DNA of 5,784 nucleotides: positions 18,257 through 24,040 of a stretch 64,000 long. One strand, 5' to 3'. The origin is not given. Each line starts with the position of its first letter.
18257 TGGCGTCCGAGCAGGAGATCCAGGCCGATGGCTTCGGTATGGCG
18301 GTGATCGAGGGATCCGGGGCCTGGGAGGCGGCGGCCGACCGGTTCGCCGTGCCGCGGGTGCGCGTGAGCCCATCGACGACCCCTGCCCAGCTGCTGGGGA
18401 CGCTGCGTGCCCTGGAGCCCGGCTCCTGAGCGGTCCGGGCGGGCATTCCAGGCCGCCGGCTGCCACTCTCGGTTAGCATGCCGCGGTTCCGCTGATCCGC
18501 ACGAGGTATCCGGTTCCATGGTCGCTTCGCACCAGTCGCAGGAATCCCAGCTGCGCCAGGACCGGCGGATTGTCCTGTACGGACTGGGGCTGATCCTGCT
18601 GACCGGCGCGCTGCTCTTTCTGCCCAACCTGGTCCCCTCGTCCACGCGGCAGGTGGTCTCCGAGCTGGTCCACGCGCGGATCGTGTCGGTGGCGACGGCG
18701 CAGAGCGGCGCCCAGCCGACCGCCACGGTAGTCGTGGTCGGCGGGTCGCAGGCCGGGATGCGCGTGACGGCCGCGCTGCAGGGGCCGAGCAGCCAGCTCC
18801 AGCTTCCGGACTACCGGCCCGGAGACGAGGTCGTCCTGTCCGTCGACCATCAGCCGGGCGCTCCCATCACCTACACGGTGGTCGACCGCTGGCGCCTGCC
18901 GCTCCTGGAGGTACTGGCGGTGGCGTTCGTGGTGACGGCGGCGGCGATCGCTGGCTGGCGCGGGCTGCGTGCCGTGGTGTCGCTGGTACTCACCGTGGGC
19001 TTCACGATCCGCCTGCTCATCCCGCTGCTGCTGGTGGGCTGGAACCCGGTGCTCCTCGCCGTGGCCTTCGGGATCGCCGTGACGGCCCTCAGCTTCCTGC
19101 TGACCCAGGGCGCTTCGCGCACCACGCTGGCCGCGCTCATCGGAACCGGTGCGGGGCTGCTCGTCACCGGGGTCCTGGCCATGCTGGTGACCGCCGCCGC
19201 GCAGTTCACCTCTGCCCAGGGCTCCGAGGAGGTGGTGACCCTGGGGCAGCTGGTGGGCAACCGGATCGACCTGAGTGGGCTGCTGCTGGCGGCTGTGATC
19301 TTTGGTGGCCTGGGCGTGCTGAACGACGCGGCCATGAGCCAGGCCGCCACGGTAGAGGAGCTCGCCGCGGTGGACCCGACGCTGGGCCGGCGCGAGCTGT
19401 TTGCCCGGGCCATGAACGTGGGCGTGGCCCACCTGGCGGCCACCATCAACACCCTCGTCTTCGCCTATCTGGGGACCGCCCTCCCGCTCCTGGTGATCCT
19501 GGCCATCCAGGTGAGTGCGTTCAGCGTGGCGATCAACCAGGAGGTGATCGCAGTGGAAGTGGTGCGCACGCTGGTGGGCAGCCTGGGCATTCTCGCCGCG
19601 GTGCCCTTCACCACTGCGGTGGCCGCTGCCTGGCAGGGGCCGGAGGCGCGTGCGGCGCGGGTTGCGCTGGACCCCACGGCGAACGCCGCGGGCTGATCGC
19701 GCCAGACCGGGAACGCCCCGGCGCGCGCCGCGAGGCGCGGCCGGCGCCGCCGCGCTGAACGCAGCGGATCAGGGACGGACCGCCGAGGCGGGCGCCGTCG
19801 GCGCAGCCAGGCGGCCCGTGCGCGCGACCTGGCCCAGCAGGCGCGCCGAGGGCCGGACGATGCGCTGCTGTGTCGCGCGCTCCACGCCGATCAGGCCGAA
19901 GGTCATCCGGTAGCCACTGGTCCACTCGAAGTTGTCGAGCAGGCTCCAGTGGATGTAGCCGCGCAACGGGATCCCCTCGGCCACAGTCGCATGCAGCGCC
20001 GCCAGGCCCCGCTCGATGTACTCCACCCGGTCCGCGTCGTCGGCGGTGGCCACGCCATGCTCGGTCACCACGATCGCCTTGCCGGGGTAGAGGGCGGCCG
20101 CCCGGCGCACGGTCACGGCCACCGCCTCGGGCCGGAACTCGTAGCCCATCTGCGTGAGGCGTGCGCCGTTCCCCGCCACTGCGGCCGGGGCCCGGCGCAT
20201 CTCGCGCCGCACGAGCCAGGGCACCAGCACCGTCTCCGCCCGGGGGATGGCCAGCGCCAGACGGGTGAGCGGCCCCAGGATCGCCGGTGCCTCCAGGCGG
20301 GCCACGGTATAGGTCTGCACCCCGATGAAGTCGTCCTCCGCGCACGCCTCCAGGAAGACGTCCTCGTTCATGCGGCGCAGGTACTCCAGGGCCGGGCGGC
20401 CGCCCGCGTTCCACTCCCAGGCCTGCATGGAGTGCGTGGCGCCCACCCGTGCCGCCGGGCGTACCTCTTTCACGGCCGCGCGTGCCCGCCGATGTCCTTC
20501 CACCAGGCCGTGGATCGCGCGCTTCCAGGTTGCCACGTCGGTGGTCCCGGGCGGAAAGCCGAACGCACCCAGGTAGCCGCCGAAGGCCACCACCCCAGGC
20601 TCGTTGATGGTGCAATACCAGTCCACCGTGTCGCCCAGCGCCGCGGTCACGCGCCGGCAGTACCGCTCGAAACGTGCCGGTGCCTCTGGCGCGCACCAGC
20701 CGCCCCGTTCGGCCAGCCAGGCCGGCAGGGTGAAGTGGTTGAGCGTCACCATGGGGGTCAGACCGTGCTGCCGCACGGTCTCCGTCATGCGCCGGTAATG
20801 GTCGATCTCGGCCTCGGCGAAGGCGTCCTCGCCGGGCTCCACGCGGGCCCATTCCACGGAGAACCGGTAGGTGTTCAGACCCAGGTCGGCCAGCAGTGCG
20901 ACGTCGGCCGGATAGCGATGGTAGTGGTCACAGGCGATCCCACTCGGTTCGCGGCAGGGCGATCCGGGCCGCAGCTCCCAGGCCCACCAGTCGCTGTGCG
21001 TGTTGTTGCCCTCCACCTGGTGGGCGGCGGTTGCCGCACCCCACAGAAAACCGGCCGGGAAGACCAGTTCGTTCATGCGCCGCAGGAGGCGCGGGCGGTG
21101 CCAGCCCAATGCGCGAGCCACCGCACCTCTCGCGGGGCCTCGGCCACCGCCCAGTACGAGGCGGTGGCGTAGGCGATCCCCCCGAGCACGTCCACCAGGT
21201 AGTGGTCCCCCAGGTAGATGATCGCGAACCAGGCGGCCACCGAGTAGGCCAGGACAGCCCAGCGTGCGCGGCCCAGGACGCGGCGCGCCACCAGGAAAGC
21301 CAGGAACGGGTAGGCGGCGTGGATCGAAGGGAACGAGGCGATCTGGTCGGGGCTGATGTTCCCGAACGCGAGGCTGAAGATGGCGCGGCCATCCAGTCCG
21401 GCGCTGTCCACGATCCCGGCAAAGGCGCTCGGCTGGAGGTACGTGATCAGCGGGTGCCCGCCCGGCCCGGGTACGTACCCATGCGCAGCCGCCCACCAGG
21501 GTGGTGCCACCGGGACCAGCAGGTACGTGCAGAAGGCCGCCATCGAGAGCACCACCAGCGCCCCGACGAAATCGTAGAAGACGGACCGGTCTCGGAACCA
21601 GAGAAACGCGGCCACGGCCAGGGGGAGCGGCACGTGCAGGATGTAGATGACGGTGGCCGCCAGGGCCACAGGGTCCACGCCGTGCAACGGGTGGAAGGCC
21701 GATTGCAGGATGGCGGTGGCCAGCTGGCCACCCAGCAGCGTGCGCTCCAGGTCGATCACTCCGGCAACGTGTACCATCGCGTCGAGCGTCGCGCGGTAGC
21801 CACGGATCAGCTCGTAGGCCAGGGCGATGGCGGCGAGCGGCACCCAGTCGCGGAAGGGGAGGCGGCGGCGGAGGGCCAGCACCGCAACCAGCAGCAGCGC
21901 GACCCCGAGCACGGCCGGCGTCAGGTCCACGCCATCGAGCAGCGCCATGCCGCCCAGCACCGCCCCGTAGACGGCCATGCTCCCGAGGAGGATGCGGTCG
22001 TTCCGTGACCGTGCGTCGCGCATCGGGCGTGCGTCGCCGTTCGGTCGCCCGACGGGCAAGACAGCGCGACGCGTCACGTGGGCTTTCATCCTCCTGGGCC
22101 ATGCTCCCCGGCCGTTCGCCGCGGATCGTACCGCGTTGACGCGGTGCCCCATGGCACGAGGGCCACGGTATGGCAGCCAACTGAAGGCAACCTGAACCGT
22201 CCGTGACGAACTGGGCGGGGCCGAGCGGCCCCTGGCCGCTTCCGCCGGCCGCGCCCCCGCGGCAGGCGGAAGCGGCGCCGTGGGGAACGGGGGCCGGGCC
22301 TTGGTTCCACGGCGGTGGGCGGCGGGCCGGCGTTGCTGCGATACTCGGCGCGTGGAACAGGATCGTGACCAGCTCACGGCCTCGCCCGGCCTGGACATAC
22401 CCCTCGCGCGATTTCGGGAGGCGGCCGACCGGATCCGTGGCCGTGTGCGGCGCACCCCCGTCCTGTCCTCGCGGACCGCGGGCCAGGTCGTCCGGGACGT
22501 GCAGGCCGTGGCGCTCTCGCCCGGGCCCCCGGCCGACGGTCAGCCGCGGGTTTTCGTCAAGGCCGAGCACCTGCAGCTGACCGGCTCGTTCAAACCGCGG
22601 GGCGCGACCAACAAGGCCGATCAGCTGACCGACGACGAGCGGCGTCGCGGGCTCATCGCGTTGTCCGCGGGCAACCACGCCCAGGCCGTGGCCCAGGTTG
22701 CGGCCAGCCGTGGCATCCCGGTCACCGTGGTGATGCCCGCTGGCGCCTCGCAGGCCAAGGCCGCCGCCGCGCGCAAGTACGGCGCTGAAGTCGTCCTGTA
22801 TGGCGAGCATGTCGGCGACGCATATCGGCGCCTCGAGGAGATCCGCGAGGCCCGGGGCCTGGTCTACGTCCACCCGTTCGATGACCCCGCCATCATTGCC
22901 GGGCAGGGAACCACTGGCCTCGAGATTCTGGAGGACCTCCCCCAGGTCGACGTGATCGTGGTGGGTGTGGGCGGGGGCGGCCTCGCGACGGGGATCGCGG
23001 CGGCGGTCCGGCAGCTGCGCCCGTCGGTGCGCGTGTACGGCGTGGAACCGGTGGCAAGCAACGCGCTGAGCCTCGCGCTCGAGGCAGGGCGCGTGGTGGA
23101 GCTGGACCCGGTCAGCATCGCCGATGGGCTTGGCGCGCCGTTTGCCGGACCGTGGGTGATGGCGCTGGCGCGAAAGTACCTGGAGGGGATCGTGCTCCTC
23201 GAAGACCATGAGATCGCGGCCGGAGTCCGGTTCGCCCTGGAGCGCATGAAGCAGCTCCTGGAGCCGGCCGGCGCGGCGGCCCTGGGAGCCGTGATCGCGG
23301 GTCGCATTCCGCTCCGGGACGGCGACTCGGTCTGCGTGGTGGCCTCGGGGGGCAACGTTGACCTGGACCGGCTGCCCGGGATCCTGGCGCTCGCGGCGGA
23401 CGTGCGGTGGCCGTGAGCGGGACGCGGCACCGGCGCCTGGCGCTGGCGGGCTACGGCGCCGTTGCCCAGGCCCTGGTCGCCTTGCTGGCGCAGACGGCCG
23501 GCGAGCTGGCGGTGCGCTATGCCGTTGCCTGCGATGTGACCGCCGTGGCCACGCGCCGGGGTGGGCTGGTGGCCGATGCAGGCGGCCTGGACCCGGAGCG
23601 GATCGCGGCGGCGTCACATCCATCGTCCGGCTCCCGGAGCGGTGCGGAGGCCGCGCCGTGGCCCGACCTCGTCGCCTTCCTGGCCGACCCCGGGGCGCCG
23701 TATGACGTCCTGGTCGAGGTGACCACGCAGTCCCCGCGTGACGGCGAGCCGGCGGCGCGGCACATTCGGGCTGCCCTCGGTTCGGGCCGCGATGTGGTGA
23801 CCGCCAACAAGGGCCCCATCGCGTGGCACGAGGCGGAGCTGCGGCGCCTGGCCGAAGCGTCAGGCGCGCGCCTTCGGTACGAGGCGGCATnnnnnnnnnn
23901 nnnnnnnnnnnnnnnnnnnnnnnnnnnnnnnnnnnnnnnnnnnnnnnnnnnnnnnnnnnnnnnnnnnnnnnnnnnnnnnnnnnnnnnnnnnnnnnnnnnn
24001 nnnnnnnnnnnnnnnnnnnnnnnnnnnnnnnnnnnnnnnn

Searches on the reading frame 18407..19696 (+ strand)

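Call 69: search_protein_families(library=pfam, proteins=[window:18407-19696:+], max_evalue=0.00001)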
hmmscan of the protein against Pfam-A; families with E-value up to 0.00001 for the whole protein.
window:18407-19696:+ (429 aa): 1 family
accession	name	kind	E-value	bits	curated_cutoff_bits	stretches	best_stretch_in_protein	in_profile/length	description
PF07907.16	YibE_F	-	1.2e-61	208.8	27.2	1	169-407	3-240/241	YibE/F-like protein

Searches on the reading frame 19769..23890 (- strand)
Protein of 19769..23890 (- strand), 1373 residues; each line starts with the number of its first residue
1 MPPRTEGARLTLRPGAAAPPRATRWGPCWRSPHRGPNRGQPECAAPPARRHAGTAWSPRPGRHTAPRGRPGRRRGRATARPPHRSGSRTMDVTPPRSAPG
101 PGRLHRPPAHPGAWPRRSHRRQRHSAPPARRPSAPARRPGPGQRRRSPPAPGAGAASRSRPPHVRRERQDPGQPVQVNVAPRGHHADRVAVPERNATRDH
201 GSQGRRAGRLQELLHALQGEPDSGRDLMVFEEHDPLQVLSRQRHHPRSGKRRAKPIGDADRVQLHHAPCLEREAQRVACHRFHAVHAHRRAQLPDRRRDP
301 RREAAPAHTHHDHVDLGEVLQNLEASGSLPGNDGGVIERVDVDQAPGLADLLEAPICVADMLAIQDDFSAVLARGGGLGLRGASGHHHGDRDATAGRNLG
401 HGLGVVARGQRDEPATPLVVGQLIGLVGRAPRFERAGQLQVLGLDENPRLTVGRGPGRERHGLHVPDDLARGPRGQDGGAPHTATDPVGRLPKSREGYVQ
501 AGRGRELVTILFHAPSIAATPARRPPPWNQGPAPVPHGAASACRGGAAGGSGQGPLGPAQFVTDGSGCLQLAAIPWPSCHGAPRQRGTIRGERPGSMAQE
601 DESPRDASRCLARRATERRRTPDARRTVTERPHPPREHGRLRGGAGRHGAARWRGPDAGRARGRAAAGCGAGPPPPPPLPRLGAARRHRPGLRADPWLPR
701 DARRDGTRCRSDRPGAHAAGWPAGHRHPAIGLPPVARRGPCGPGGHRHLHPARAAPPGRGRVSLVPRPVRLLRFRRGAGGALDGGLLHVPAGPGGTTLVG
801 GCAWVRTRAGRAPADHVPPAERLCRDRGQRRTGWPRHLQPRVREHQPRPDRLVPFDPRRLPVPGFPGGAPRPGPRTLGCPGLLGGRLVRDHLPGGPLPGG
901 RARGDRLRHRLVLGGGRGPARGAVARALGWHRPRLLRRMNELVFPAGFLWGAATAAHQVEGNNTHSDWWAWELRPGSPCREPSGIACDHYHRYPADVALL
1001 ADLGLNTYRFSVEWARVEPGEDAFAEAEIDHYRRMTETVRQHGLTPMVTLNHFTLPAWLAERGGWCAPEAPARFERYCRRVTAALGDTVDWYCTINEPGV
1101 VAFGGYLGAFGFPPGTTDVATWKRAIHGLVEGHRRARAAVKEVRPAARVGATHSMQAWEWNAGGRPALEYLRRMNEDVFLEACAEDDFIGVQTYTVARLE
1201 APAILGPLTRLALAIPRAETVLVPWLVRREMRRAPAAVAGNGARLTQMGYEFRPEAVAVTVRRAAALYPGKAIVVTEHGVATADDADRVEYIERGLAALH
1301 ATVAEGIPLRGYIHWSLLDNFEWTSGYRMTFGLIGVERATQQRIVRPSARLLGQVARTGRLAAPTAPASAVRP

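Call 70: search_protein_families(library=pfam, proteins=[window:19769-23890:-], max_evalue=0.00001)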
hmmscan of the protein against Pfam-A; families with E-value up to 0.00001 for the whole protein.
window:19769-23890:- (1373 aa): 1 family
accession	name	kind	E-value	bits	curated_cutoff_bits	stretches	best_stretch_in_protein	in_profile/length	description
PF00232.24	Glyco_hydro_1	-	5.8e-75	252.9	22.6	2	943-1158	4-225/453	Glycosyl hydrolase family 1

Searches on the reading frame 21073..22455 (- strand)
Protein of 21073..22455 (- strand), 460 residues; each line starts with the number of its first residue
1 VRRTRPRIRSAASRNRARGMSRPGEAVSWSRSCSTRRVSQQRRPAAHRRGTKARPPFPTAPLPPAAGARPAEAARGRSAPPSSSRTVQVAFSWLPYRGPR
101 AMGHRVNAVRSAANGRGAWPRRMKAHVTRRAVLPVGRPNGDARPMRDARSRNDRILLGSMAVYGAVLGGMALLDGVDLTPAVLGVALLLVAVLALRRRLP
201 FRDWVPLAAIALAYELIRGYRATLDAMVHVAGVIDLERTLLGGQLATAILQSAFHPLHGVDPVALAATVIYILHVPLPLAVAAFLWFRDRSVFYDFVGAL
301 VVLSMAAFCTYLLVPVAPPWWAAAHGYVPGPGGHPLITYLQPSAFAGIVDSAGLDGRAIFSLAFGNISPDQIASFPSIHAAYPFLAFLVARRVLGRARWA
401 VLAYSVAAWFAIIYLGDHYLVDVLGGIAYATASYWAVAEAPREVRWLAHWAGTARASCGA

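Call 70: search_protein_families(library=pfam, proteins=[window:21073-22455:-], max_evalue=0.00001)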
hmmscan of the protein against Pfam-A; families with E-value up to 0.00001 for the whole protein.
window:21073-22455:- (460 aa): 2 families
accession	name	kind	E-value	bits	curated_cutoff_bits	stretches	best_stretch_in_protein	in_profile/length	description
PF14378.12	PAP2_3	-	1.1e-24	87.8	27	1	255-436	20-190/190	PAP2 superfamily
PF01569.27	PAP2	-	1.3e-08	35.1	27.2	1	373-440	49-124/130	PAP2 superfamily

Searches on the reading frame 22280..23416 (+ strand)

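Call 69: search_protein_families(library=pfam, proteins=[window:22280-23416:+], max_evalue=0.00001)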
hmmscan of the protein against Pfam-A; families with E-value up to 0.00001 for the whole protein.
window:22280-23416:+ (378 aa): 1 family
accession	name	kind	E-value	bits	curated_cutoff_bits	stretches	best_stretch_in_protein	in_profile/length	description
PF00291.31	PALP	-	3.9e-75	253.4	35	1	85-357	19-295/295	Pyridoxal-phosphate dependent enzyme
